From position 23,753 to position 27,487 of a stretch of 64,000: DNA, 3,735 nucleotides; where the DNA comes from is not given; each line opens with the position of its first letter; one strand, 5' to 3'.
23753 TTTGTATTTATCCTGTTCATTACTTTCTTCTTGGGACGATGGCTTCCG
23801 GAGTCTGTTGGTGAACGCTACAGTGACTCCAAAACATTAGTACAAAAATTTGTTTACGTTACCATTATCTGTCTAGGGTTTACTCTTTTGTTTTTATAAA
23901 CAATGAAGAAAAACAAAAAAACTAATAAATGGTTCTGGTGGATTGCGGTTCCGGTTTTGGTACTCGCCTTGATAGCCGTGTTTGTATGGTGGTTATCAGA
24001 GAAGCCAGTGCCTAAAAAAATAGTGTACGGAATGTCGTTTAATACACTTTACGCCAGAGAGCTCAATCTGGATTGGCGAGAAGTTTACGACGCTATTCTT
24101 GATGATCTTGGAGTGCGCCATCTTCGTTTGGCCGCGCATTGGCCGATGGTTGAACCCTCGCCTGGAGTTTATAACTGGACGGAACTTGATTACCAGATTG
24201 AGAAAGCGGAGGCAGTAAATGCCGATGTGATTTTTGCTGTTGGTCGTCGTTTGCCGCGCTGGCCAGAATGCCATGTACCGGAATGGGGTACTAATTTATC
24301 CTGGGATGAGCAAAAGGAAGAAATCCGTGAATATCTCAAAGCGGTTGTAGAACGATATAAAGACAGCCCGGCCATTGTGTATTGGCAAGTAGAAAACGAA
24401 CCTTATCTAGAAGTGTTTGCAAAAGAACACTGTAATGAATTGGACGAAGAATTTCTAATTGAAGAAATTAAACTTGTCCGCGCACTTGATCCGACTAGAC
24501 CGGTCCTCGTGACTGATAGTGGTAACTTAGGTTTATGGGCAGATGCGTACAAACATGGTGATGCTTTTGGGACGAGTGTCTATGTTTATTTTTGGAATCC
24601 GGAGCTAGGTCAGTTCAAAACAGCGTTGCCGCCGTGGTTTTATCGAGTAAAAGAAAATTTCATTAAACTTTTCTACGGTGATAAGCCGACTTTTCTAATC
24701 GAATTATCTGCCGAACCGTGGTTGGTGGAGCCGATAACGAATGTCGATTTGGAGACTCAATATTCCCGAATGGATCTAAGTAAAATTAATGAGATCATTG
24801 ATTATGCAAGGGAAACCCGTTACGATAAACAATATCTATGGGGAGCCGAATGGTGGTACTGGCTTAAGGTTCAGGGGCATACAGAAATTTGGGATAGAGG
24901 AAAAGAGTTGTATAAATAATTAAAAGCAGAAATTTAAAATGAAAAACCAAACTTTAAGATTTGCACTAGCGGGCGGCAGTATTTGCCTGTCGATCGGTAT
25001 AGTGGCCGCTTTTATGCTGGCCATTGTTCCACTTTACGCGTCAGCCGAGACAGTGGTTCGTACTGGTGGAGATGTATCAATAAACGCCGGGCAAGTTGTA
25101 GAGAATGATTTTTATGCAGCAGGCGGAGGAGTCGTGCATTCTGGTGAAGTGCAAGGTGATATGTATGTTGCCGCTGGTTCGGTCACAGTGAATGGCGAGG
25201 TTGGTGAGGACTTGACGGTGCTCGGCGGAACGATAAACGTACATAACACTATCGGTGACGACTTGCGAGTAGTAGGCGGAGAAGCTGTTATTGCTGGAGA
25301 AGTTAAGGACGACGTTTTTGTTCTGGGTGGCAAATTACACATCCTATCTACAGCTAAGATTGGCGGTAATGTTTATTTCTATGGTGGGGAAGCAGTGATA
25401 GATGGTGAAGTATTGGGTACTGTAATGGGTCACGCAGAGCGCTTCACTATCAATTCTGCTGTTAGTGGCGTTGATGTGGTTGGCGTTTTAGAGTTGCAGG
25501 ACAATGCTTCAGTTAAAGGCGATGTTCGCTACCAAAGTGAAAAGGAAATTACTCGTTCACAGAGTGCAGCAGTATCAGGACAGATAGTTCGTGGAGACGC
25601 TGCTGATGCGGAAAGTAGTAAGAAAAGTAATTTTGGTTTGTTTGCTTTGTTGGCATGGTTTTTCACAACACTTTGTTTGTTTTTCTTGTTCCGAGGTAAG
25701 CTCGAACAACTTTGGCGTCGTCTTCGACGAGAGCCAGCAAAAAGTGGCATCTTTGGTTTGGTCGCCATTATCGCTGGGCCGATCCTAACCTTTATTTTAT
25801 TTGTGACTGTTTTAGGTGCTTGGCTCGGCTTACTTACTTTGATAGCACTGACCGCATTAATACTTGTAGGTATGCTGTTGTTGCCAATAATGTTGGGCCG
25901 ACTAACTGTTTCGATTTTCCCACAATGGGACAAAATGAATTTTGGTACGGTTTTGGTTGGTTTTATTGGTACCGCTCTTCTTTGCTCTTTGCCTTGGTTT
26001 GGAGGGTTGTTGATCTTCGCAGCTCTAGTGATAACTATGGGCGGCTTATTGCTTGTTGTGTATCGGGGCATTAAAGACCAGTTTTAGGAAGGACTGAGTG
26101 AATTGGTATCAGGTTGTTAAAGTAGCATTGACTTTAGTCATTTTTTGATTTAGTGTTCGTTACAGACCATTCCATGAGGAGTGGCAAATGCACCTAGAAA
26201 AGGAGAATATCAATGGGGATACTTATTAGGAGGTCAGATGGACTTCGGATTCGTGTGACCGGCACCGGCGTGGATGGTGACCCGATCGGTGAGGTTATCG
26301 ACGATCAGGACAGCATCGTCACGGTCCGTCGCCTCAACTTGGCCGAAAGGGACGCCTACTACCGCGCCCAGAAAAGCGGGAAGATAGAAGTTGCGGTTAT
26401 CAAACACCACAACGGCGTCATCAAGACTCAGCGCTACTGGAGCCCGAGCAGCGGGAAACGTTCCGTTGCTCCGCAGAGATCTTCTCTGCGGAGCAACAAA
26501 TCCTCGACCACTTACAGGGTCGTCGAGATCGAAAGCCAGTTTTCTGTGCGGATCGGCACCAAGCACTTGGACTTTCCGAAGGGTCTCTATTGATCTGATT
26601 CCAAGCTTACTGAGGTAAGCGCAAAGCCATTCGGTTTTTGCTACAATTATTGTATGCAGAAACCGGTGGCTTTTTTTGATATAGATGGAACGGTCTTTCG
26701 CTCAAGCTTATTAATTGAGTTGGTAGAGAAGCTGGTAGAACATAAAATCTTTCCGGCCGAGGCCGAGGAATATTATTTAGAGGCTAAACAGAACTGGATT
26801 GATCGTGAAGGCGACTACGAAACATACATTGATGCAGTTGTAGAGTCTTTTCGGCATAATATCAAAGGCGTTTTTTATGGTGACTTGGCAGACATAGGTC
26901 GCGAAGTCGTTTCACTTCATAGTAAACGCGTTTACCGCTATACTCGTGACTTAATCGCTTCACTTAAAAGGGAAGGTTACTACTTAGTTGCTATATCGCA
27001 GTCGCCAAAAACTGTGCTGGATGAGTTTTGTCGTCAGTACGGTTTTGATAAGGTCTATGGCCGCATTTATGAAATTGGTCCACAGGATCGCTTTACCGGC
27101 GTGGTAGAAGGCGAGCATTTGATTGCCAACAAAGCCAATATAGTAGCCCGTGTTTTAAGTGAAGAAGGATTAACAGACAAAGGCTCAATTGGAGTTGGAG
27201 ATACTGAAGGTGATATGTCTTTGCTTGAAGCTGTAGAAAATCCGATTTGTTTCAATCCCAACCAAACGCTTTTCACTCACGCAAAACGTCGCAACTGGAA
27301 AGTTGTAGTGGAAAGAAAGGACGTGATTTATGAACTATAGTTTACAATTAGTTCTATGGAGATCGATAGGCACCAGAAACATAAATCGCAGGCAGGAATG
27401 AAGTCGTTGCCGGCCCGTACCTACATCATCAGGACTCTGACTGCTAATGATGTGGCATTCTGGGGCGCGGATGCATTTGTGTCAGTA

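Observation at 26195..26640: Third GC-rich cassette; orphan 126-aa ORF containing a perfect 15-bp-arm inverted repeat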

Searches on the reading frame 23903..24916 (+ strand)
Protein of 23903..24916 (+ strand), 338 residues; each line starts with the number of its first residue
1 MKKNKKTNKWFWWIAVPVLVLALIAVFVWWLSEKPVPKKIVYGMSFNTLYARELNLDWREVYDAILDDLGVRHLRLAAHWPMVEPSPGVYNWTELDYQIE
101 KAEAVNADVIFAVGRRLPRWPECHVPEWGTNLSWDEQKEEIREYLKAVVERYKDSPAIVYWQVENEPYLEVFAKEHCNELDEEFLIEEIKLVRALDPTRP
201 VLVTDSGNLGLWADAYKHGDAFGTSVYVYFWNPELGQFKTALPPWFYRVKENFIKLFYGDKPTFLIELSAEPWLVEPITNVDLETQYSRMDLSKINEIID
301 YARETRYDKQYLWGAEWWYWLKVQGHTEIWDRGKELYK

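Call 36: search_protein_families(library=pfam, proteins=[window:23903-24916:+], max_evalue=0.01)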
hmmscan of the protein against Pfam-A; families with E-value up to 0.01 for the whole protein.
window:23903-24916:+ (338 aa): 5 families
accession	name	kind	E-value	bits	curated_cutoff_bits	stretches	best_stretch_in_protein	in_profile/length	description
PF02449.21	Glyco_hydro_42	-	6.6e-13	49.2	21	1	67-244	20-190/376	Beta-galactosidase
PF00150.24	Cellulase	-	1.4e-06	28.5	23.5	1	63-207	27-169/272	Cellulase (glycosyl hydrolase family 5)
PF00331.26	Glyco_hydro_10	-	2.7e-05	24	22.1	1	79-169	46-131/311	Glycosyl hydrolase family 10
PF02836.23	Glyco_hydro_2_C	-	7.1e-05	22.5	21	1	136-206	105-163/302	Glycosyl hydrolases family 2, TIM barrel domain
PF13204.13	Apiosidase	-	0.0066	16.5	26.5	1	92-162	84-148/320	Apiosidase-like, catalytic domain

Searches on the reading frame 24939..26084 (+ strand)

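Call 7: search_protein_families(library=pfam, proteins=[window:24939-26084:+], max_evalue=1)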
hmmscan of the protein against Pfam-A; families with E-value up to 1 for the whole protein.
window:24939-26084:+ (382 aa): 1 family
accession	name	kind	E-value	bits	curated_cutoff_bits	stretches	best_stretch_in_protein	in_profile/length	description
PF04519.19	Bactofilin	-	0.00038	21.1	27.9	3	113-165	16-65/98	Polymer-forming cytoskeletal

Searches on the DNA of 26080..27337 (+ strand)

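Call 51: search_rna_families(source=L011, start=2650, end=3010, threshold=evalue, max_evalue=1, show_alignments=2)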
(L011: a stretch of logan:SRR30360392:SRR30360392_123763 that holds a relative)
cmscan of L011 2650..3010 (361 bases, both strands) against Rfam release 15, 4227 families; matches with E-value up to 1: 1.
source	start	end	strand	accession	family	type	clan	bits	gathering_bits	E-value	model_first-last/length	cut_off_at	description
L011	2911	2991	+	RF00519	suhB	Gene; sRNA;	CL00108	18.5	41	0.16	1-77/77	no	Makes More Granules Regulator RNA (mmgR)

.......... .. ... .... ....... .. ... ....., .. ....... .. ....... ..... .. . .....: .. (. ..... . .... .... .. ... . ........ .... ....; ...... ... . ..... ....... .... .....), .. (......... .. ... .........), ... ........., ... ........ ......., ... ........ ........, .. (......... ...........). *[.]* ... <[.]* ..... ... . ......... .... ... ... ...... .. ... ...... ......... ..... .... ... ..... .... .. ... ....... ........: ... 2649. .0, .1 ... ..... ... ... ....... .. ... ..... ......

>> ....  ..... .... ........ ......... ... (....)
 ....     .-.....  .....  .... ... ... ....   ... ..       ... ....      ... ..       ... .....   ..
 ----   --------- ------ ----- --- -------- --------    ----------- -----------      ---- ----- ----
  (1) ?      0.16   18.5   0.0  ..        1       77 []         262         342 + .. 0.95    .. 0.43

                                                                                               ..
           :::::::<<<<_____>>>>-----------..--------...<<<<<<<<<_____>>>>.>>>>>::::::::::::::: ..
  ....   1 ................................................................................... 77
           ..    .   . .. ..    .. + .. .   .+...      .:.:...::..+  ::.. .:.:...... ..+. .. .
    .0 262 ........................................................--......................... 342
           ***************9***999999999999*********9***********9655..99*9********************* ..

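Call 52: search_rna_families(source=window, start=26080, end=26660, threshold=evalue, max_evalue=5, show_alignments=2)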
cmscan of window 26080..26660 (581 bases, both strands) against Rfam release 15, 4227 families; matches with E-value up to 5: 4.
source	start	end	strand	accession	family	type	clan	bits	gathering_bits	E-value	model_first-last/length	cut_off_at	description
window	26466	26500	+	RF02725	sno_ZL8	Gene; snRNA; snoRNA; CD-box;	-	18.5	52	0.5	30-64/83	no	Small nucleolar RNA ZL8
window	26280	26326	-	RF00321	snoZ247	Gene; snRNA; snoRNA; CD-box;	-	18.2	38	0.59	1-139/139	no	Small nucleolar RNA Z247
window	26468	26498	+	RF03766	mir-3155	Gene; miRNA;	-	17.7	70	0.77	1-56/56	no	mir-3155 microRNA precursor family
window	26190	26215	+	RF03036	osmY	Gene; sRNA;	-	12.8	46.9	3.8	1-72/72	no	osmY RNA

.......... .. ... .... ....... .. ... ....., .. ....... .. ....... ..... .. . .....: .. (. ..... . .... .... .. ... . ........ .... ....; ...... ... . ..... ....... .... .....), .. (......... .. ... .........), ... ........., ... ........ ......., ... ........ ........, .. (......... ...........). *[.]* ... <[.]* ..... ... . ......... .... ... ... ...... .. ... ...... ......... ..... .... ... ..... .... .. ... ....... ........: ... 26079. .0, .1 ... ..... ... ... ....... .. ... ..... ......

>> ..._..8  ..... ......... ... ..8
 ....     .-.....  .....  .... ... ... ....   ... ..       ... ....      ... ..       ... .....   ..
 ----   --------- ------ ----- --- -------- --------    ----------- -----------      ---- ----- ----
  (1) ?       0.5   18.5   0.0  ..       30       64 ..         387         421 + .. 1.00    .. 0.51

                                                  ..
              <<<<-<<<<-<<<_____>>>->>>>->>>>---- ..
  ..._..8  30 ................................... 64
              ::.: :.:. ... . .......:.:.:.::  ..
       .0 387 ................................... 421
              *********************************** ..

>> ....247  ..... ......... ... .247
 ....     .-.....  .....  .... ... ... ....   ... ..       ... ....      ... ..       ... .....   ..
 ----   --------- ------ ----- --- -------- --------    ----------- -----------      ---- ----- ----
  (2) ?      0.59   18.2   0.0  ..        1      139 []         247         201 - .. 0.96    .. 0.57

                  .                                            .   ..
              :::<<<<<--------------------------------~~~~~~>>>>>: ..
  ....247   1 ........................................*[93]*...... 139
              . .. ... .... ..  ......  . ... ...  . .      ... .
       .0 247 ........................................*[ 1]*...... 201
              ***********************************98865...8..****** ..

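Call 97: search_rna_families(source=L016, start=1200, end=1500, threshold=evalue, max_evalue=5)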
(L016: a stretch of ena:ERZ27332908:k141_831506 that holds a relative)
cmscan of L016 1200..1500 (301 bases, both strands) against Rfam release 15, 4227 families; matches with E-value up to 5: 6.
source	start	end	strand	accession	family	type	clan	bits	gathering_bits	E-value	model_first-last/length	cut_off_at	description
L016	1340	1441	+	RF00519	suhB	Gene; sRNA;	CL00108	23.2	41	0.0087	1-77/77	no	Makes More Granules Regulator RNA (mmgR)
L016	1384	1427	+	RF00630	P26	Gene;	-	17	36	0.3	1-66/66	no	Pseudomonas sRNA P26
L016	1369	1466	-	RF00243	traJ_5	Cis-reg;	CL00016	16.6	50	3.2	1-109/109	no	traJ 5' UTR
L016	1368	1482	-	RF01771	rnk_leader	Cis-reg; leader;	-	16.4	50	2.8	1-109/109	no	Enterobacteria rnk leader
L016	1373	1449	+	RF01770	rimP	Cis-reg; leader;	-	16.1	47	3.6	1-102/102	no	Gammaprotebacteria rimP leader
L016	1208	1224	+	RF01177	snR67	Gene; snRNA; snoRNA; CD-box;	CL00053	12.4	55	3.7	67-83/83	no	Small nucleolar RNA snR67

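Call 108: build_rna_model(alignment_id=A8, structure=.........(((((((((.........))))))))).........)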
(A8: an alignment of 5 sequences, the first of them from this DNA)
Model R1 built from alignment A8 (5 sequences, 45 columns); structure: as given.
model positions 45; base pairs 9; branch points 0; effective number of sequences 5; information 0.808 bits per position. Calibrated on 0.2 Mb of random sequence (short: E-values are rough).
structure used (alignment columns):
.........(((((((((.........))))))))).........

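Call 109: search_with_rna_model(model_id=R1, sources=[window, L001, L002, L006, L007, L010, L011, L012, L014, L016, L018, L020, L022], max_evalue=10)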
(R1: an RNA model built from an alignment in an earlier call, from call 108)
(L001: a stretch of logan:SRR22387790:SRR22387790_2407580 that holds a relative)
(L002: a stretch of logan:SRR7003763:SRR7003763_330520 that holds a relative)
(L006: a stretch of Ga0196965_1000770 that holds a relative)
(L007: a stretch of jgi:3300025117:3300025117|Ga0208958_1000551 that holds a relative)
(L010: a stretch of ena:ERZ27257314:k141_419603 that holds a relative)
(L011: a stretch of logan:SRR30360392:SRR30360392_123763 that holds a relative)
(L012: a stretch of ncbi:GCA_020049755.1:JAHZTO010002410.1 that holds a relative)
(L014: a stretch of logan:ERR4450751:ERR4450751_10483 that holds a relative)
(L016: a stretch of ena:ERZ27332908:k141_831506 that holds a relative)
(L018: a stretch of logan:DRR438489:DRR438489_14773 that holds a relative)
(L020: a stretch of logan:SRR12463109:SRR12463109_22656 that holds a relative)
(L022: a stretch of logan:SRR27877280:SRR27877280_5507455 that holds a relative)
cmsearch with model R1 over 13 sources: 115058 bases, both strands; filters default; matches with E-value up to 10: 16.
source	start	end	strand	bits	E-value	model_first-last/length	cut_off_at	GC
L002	2331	2375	+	51.5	1.3e-10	1-45/45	no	0.6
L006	1317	1361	+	51.5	1.3e-10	1-45/45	no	0.6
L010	2812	2856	+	51.5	1.3e-10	1-45/45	no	0.6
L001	770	814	+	51.5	1.4e-10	1-45/45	no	0.51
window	26459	26503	+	51.1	1.7e-10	1-45/45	no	0.56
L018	1310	1354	+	48.3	8.3e-10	1-45/45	no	0.69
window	26459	26503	-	44.9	6.2e-09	1-45/45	no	0.56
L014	1330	1374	+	43.8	1.2e-08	1-45/45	no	0.73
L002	2331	2375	-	39.1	1.8e-07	1-45/45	no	0.6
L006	1317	1361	-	39.1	1.8e-07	1-45/45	no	0.6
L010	2812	2856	-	39.1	1.8e-07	1-45/45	no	0.6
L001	770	814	-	30.3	3e-05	1-45/45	no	0.51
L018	1310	1355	-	19.1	0.02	1-45/45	no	0.7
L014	1329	1375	-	18.3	0.032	1-45/45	no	0.74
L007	6295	6348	+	15.9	0.13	1-45/45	no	0.67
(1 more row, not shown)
